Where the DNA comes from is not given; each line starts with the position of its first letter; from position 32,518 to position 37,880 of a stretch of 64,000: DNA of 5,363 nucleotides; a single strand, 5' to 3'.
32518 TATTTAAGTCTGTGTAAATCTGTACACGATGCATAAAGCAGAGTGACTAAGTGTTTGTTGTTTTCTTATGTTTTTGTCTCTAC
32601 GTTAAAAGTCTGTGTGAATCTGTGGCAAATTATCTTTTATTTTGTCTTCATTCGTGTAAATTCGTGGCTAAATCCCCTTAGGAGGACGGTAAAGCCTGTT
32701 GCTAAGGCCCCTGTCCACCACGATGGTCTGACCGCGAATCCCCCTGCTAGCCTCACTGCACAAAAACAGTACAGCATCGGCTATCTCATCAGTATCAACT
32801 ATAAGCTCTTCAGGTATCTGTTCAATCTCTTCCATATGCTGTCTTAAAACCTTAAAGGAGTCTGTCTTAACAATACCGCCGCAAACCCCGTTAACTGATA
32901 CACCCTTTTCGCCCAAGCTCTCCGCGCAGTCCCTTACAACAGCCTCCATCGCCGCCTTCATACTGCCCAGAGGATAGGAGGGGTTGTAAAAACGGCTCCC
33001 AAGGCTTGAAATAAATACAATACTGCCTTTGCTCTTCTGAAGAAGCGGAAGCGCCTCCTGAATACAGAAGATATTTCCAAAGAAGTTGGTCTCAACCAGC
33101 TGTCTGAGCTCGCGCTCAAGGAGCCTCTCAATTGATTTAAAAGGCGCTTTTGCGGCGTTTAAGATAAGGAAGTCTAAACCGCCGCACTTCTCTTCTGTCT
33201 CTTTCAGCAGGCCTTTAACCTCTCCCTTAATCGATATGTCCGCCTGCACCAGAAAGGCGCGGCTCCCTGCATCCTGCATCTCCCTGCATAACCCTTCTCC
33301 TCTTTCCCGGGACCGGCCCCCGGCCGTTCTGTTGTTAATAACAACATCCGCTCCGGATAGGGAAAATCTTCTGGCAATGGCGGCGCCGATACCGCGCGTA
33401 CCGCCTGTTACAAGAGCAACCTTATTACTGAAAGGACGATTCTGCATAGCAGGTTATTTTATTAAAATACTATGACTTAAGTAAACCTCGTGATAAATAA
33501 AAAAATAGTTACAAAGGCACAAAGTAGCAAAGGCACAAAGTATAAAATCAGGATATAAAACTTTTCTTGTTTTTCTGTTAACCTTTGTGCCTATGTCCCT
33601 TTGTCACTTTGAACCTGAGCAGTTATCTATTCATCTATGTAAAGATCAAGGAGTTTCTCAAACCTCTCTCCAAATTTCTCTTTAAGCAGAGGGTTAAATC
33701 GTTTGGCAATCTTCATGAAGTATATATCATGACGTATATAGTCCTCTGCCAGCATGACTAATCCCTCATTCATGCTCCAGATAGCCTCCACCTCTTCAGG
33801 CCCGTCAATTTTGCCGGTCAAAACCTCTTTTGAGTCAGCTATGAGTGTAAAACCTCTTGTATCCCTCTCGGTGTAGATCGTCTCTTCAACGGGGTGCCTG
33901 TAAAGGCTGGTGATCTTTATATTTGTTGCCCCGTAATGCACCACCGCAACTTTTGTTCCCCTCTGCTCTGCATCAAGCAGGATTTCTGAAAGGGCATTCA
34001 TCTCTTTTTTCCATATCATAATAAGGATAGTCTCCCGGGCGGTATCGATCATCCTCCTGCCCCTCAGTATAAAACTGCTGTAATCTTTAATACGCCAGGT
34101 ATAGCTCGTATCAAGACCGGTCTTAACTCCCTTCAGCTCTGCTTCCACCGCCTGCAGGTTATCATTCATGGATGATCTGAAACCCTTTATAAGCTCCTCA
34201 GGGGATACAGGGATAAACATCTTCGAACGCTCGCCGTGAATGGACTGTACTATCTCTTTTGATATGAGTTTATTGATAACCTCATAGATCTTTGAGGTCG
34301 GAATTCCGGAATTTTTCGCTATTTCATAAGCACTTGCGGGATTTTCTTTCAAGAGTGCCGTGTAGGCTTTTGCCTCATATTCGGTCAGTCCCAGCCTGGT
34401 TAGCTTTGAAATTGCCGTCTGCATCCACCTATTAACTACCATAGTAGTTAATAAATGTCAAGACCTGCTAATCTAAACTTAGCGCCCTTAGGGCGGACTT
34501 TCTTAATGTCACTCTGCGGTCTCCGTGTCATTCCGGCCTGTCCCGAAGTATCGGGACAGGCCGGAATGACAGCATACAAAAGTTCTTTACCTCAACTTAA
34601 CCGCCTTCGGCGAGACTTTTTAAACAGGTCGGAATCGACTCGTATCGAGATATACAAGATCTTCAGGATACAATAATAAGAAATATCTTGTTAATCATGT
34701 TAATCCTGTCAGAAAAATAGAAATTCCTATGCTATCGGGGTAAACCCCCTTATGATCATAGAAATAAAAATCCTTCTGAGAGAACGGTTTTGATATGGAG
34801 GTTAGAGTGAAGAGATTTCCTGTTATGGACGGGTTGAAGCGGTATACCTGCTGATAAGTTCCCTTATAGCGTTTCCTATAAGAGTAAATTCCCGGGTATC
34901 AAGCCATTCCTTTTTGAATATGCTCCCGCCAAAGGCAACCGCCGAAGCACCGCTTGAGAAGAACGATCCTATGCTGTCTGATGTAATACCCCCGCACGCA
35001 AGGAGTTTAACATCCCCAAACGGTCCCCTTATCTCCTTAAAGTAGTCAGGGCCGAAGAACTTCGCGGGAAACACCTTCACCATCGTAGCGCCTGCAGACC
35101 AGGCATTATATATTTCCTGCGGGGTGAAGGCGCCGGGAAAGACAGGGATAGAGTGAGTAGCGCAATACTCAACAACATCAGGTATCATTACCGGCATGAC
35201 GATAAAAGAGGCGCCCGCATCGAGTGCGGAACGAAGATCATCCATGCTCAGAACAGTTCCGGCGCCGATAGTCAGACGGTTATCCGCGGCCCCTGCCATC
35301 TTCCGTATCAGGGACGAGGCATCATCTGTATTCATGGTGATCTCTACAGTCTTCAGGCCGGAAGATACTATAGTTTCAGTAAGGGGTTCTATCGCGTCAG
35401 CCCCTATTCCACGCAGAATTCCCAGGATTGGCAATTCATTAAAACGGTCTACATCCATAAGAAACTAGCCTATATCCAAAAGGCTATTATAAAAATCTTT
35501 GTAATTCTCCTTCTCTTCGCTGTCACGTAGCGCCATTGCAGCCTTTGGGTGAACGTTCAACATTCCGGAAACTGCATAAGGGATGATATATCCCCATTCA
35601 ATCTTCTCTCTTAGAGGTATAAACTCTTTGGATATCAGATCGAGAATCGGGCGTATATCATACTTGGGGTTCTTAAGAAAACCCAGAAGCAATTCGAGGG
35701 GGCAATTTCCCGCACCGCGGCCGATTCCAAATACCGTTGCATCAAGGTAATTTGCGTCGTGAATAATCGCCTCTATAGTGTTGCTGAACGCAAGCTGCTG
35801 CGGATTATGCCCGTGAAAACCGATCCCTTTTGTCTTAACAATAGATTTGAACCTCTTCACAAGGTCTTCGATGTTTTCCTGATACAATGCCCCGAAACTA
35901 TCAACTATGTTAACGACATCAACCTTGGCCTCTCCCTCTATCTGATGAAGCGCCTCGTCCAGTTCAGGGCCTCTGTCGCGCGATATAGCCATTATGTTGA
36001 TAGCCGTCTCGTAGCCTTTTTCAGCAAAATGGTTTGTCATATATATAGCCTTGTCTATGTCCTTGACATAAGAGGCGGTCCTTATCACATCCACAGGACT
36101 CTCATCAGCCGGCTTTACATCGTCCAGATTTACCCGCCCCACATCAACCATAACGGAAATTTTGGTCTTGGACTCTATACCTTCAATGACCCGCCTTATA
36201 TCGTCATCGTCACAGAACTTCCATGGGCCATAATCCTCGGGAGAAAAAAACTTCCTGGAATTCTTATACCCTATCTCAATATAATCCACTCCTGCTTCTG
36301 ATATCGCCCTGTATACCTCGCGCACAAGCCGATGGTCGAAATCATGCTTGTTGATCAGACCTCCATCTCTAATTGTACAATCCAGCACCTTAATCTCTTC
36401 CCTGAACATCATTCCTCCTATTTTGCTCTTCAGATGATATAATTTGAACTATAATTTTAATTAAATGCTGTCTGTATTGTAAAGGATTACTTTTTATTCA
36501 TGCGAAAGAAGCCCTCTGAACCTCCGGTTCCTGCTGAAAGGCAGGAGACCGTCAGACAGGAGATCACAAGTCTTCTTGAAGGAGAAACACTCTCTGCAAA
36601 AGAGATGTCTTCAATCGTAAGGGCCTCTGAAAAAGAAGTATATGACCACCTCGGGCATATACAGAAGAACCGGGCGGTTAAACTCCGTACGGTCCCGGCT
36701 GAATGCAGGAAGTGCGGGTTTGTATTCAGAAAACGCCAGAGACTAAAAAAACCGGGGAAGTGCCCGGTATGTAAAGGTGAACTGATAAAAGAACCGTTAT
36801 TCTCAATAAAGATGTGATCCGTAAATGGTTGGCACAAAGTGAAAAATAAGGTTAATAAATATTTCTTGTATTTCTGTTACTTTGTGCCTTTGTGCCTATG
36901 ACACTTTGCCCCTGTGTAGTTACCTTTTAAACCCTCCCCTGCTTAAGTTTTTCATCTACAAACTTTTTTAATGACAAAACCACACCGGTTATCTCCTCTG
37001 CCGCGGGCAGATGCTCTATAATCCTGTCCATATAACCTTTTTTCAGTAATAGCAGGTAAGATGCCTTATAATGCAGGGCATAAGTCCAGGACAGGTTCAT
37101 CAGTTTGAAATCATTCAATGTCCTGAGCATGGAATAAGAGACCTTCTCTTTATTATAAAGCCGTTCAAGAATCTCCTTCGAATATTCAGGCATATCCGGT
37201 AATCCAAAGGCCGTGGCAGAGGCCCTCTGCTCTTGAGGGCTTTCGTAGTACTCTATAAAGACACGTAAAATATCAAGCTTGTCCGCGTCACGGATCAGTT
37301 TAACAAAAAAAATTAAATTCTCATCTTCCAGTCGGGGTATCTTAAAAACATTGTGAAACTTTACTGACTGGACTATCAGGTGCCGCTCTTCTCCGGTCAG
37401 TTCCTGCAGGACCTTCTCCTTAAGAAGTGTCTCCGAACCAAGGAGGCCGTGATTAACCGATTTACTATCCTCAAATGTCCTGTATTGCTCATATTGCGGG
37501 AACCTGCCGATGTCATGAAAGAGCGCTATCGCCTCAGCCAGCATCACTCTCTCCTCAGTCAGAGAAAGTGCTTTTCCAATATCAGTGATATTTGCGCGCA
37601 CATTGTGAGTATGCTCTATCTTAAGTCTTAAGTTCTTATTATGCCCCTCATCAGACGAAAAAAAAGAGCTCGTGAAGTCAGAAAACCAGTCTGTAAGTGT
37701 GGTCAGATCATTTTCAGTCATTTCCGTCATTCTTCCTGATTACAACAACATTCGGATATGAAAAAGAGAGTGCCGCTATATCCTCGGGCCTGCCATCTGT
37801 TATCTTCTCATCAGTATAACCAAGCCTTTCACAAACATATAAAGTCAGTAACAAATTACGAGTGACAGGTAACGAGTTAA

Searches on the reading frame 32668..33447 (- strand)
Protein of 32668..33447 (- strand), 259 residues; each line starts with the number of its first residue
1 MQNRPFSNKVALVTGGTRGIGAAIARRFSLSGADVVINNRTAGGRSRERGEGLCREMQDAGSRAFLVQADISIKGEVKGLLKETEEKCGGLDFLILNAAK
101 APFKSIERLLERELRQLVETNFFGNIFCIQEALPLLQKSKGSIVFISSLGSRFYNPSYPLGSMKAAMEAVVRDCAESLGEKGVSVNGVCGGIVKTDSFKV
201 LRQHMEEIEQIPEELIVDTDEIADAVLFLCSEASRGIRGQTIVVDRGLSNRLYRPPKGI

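Call 5: search_protein_families(library=pfam, proteins=[window:32668-33447:-], max_evalue=0.01)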
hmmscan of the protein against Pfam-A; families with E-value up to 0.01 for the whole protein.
window:32668-33447:- (259 aa): 4 families
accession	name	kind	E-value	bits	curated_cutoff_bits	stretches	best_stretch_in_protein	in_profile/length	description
PF13561.12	adh_short_C2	-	5.8e-48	164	27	1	18-249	6-236/236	Enoyl-(Acyl carrier protein) reductase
PF00106.31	adh_short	-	1.1e-39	136.4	26.6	1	9-204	1-193/195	short chain dehydrogenase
PF08659.16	KR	-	2.7e-08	34.4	22.6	1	11-155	3-143/180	KR domain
PF01370.27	Epimerase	-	0.00084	19.3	20.9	1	11-84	1-63/240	NAD dependent epimerase/dehydratase family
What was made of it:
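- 32668..33447 (-): FabL/FabI-like SDR, a probable enoyl-ACP reductase and the first gene of the conserved core. adh_short_C2 164 bits (call 5).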

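Call 20: search_protein_families(library=ncbifam, proteins=[window:32668-33447:-], max_evalue=0.00001)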
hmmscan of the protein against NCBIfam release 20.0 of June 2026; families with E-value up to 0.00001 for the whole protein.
window:32668-33447:- (259 aa): 221 families (the best 25 are shown)
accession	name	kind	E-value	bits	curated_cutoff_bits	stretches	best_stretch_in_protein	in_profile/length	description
NF005975.0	PRK08063.1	equivalog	3.7e-54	183.6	328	1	6-249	2-247/250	enoyl-[acyl-carrier-protein] reductase FabL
NF009468.0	PRK12826.1-4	equivalog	3.1e-43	148.3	318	1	5-247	4-246/256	SDR family oxidoreductase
NF005559.1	PRK07231.1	subfamily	1e-42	146.4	215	1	6-248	2-247/249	glucose 1-dehydrogenase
NF004198.0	PRK05653.1-3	equivalog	1.2e-39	136.3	296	1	7-248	6-246/248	3-oxoacyl-ACP reductase FabG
NF009466.0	PRK12826.1-2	subfamily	7.9e-38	130.3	222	1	8-248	3-244/248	3-oxoacyl-ACP reductase FabG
NF052558.1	MBtsdlDhBudC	equivalog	1.3e-37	129.7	270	1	6-250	1-243/250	meso-2,3-butanediol dehydrogenase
NF005909.0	PRK07890.1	subfamily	1.4e-36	126.1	258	1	7-247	6-256/260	short chain dehydrogenase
TIGR01830.1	3oxo_ACP_reduc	equivalog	4.9e-36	124.6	297.75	1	11-248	1-238/239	3-oxoacyl-[acyl-carrier-protein] reductase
NF004202.0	PRK05653.2-2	equivalog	1.5e-34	119.8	333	1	7-247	6-246/259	3-oxoacyl-ACP reductase FabG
NF004203.0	PRK05653.2-4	subfamily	2.3e-34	119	313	1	6-247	4-255/260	3-oxoacyl-ACP reductase FabG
NF005893.0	PRK07856.1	equivalog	2.9e-34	118.5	255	1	5-247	6-240/255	SDR family oxidoreductase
NF004818.0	PRK06172.1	equivalog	3.2e-34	118.4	336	1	5-248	4-250/253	SDR family oxidoreductase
NF005075.0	PRK06500.1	equivalog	4.3e-34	118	336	1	6-250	4-248/249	SDR family oxidoreductase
TIGR02415.1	23BDH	subfamily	9.8e-34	116.9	304.35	1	9-249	1-252/254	acetoin reductase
NF006393.0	PRK08642.1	equivalog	1.2e-33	116.7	292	1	7-249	5-252/254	3-oxoacyl-ACP reductase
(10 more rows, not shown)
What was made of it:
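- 32668..33447 (-): The top NCBIfam hit is FabL at 183.6 bits, below the 328 cutoff (call 20).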

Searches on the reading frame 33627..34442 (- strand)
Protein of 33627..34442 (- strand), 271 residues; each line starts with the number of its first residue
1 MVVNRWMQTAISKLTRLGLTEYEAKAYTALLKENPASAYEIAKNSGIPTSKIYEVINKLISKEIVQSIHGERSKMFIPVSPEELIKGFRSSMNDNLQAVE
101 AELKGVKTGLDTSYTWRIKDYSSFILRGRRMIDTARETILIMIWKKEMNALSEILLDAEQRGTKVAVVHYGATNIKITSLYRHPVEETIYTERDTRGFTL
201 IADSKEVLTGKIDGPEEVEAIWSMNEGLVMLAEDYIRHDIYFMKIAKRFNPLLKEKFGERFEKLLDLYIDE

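Call 5: search_protein_families(library=pfam, proteins=[window:33627-34442:-], max_evalue=0.01)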
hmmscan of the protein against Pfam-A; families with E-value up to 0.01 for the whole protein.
window:33627-34442:- (271 aa): 4 families
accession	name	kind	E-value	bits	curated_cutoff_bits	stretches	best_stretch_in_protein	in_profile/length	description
PF01978.25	TrmB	-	1.3e-21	76.6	25.6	1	14-82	1-68/68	Sugar-specific transcriptional regulator TrmB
PF11495.14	Regulator_TrmB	-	1.1e-07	31.8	22.2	1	115-220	2-108/233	Archaeal transcriptional regulator TrmB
PF21476.4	PF0610-like_N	-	0.00028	21.5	33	1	29-56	8-35/50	PF0610-like, N-terminal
PF02082.26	Rrf2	-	0.0012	19.5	30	1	28-82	15-70/132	Iron-dependent Transcriptional regulator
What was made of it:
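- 33627..34442 (-): TrmB-family transcriptional regulator, immediately upstream. Possibly the local regulator, but not part of the conserved core. Pfam TrmB 76.6 bits plus Regulator_TrmB (call 5).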

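Call 21: search_protein_families(library=ncbifam, proteins=[window:33627-34442:-], max_evalue=0.01)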
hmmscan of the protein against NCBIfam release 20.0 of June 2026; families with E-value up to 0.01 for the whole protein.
window:33627-34442:- (271 aa): 6 families
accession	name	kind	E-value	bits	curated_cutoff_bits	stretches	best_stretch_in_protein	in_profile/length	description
NF047390.1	TransRegTrmBL1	equivalog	6.2e-20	71.4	650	1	10-152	6-150/341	HTH-type sugar sensing transcriptional regulator TrmBL1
NF040851.1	tran_reg_TrmB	equivalog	8e-20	71.3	600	1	10-169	7-165/338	HTH-type sugar-sensing transcriptional regulator TrmB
NF047392.1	TransRegTrmBHalo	equivalog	7.7e-10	38.3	500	1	15-181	14-177/349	HTH-type sugar sensing transcriptional regulator TrmB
NF041141.1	tran_reg_TrmBL2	equivalog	2.2e-05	24.1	530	1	18-97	15-93/264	HTH-type transcriptional regulator TrmBL2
NF053606.1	Sta1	subfamily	0.003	17.6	80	1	18-74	17-73/100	Sta1 family transcriptional regulator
TIGR00738.1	rrf2_super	superfamily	0.0097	15.8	73.3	0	29-72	18-62/132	Rrf2 family transcriptional regulator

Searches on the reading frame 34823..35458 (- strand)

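Call 16: search_protein_families(library=pfam, proteins=[window:34823-35458:-], max_evalue=0.001)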
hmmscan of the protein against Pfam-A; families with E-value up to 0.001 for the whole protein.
window:34823-35458:- (211 aa): 2 families
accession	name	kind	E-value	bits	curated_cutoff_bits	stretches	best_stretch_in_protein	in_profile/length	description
PF01081.25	Aldolase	-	2.7e-36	125.3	27.8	1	5-194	4-193/196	KDPG and KHG aldolase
PF01180.27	DHO_dh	-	2.8e-05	23.9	27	0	47-86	226-266/291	Dihydroorotate dehydrogenase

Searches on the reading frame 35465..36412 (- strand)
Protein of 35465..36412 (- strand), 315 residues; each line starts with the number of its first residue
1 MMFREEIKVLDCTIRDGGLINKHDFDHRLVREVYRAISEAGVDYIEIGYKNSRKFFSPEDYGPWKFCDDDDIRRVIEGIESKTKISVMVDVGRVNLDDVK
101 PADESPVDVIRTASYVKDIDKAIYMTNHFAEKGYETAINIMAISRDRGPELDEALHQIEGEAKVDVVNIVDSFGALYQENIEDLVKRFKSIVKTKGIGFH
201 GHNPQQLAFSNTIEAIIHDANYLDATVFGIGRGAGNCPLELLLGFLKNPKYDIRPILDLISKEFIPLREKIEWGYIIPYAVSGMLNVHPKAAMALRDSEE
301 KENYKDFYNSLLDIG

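Call 16: search_protein_families(library=pfam, proteins=[window:35465-36412:-], max_evalue=0.001)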
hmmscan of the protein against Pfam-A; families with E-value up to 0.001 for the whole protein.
window:35465-36412:- (315 aa): 1 family
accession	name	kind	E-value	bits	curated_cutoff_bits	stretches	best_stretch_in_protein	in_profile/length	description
PF00682.25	HMGL-like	-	1.8e-23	83.7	29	1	7-248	2-241/260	HMGL-like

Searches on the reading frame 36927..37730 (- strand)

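Call 16: search_protein_families(library=pfam, proteins=[window:36927-37730:-], max_evalue=0.001)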
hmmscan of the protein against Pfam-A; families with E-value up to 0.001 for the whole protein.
window:36927-37730:- (267 aa): 1 family
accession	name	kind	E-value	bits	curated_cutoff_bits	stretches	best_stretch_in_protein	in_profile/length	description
PF01966.28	HD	-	3.6e-08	34.1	22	1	38-153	2-114/116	HD domain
